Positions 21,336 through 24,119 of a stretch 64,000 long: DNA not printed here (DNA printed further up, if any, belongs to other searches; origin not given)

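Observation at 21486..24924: Membrane-anchored KAP NTPase plus PIN-transmembrane protein: candidate two-gene conflict or defence module in an AT-rich island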

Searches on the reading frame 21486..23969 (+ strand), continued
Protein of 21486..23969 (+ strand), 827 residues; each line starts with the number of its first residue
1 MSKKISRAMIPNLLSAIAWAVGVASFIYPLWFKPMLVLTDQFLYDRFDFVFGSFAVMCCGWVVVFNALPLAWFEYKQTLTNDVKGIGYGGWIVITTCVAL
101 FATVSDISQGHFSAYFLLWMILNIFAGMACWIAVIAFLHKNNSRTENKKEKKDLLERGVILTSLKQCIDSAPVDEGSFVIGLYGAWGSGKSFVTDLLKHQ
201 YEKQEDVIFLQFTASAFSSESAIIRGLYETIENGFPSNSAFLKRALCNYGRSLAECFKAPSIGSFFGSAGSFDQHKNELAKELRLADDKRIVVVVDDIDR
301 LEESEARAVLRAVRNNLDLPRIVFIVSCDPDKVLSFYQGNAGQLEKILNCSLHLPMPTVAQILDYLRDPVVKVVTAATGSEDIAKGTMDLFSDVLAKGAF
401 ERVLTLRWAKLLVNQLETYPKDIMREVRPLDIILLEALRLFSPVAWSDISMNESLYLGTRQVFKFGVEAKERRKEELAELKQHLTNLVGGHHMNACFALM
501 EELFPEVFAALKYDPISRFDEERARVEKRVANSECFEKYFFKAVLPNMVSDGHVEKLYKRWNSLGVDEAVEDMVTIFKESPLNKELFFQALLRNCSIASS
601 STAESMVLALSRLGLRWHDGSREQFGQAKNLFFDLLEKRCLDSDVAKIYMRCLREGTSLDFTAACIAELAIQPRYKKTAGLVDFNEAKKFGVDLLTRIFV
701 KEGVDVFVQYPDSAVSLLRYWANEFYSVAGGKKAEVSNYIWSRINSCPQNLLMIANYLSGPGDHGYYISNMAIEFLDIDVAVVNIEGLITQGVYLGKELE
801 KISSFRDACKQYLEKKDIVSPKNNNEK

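Call 34: find_encoding_contigs(protein=P0112, flank=6000, max_places=3)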
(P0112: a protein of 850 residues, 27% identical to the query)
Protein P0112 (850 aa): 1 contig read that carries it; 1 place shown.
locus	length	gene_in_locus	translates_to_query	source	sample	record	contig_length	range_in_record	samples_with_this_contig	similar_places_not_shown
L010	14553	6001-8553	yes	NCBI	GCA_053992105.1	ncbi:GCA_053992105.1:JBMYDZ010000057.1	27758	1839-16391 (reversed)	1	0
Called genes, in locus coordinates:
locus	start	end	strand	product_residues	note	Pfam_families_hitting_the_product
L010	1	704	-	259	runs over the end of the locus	PF09674:DUF2400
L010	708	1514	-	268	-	PF14054:DUF4249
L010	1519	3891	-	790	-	PF13620:CarboxypepD_reg, PF13715:CarbopepD_reg_2, PF07715:Plug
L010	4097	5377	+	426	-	PF02463:SMC_N (faint), PF13304:AAA_21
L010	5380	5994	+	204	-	PF13707:RloB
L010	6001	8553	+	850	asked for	PF07693:KAP_NTPase, PF13401:AAA_22 (weak)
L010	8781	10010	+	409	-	PF00202:Aminotran_3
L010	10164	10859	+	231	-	PF20582:UPF0758_N, PF04002:RadC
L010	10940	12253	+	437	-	PF23019:DUF7033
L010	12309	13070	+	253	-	-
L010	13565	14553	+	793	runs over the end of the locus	PF01804:Penicil_amidase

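Call 35: find_encoding_contigs(protein=P0083, flank=6000, max_places=3)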
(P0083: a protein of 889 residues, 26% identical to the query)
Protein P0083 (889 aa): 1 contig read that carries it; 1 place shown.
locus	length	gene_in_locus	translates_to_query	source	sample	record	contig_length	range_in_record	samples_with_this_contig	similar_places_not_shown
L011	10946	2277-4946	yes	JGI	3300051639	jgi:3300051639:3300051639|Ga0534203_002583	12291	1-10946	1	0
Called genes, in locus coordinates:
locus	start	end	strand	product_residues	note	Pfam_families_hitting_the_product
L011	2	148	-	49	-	?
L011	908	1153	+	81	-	-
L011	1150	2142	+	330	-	PF15731:MqsA_antitoxin, PF12844:HTH_19 (weak), PF13274:SocA_Panacea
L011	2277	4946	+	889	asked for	PF07693:KAP_NTPase, PF13401:AAA_22 (weak)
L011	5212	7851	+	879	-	PF00133:tRNA-synt_1, PF09334:tRNA-synt_1g (weak), PF13603:tRNA-synt_1_2 (weak), PF08264:Anticodon_1, PF10458:Val_tRNA-synt_C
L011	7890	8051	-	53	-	-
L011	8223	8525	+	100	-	-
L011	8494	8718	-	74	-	-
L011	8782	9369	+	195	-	PF04264:YceI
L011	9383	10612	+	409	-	-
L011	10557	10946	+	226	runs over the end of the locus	-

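Call 44: search_solved_structures(query=window:21486-23969:+, max_evalue=1)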
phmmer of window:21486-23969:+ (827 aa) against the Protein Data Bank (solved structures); distinct sequences matched with E-value up to 1: 5.
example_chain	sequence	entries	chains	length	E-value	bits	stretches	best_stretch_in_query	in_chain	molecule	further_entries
5a5c_A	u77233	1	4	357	0.043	15.4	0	395-441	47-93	LRRTM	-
4pq8_A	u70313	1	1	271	0.17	13.4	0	399-435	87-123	DESIGNED PROTEIN OR465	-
6thk_A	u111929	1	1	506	0.44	12.1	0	248-301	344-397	Pyocin S5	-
2xot_A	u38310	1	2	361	0.63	11.5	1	395-469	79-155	Amphoterin-induced protein 1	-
4r5d_A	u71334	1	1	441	0.98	10.9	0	395-486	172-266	Leucine rich repeat protein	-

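Call 70: search_dna_similar(query=window:21486-23969:+, collection=plasmids, mode=protein, max_evalue=0.001, max_rows=25)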
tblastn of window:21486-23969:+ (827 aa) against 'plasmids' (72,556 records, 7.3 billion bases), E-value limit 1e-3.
Records with a match: 21; places in all: 21; records where one place covers at least 80% of the query: 0.
Best place of each record, by identity: <60% 21.
By first word of the organism name: Bacillus 13; Rhizobium 3; Salimicrobium 1; Natribaculum 1; Klebsiella 1; Acetoanaerobium 1; Lactobacillus 1.
By predicted mobility (MOB-suite, as given by PLSDB): non-mobilizable 17; conjugative 3; mobilizable 1.
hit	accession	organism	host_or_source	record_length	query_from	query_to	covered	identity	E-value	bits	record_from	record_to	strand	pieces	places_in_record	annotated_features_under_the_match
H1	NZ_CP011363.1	Salimicrobium jeotgali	-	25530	150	614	56%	25.4%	8e-10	71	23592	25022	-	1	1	KAP family NTPase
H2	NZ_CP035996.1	Bacillus mycoides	cell culture,soil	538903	137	574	53%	24.0%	5e-10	71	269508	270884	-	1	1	P-loop NTPase fold protein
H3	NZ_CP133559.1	Bacillus wiedmannii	Thaumetopoea processionea,liquid culture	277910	148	573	52%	23.9%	1e-11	77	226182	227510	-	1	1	P-loop NTPase fold protein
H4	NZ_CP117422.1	Bacillus cereus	-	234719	148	576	52%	23.7%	3e-11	75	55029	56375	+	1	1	P-loop NTPase fold protein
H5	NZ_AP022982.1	Bacillus cereus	-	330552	148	573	52%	23.7%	5e-10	71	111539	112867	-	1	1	P-loop NTPase fold protein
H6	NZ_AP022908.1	Bacillus cereus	-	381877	148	573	52%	23.6%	5e-10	71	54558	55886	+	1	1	P-loop NTPase fold protein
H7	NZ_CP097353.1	Bacillus cereus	pure culture,oil contaminated soil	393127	148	573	52%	23.6%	5e-10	71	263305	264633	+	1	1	P-loop NTPase fold protein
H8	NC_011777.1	Bacillus cereus AH820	-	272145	148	573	52%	23.6%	3e-9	69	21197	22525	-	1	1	P-loop NTPase fold protein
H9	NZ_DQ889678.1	Bacillus cereus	-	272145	148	573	52%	23.6%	3e-9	69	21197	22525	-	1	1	P-loop NTPase fold protein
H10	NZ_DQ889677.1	Bacillus cereus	-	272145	148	573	52%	23.6%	3e-9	69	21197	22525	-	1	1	P-loop NTPase fold protein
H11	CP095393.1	Natribaculum breve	cell culture,saline soil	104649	178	557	46%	21.3%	4e-10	72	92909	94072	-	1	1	none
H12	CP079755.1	Klebsiella grimontii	cell culture,urine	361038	149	458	37%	24.8%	5e-7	62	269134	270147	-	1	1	none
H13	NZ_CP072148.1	Rhizobium sp. K1/93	Himalayan blackberry,cell culture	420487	301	557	31%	23.2%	1e-5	57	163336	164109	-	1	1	P-loop NTPase fold protein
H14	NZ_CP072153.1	Rhizobium sp. K15/93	Himalayan blackberry,cell culture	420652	301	557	31%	23.2%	1e-5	57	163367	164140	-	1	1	P-loop NTPase fold protein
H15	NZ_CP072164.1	Rhizobium sp. B21/90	Himalayan blackberry,cell culture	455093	301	557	31%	23.2%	1e-5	57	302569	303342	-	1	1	P-loop NTPase fold protein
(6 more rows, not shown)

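Call 86: find_encoding_contigs(protein=P0005, flank=6000, max_places=2)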
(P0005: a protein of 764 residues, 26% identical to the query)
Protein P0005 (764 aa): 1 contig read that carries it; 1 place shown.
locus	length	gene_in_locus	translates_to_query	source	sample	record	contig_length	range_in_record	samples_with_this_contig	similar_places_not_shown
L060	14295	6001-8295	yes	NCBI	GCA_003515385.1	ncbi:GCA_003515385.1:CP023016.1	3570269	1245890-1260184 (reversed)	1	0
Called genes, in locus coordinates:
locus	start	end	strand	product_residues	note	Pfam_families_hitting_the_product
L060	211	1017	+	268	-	-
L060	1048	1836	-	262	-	-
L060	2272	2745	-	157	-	-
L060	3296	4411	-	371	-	-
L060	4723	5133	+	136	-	PF00216:Bac_DNA_binding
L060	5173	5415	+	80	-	-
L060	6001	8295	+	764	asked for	PF07693:KAP_NTPase, PF13191:AAA_16 (weak), PF13401:AAA_22 (weak)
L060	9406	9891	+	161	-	-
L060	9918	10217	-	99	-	-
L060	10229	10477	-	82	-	-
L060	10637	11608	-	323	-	PF10881:DUF2726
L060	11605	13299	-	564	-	-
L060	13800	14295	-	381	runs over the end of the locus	-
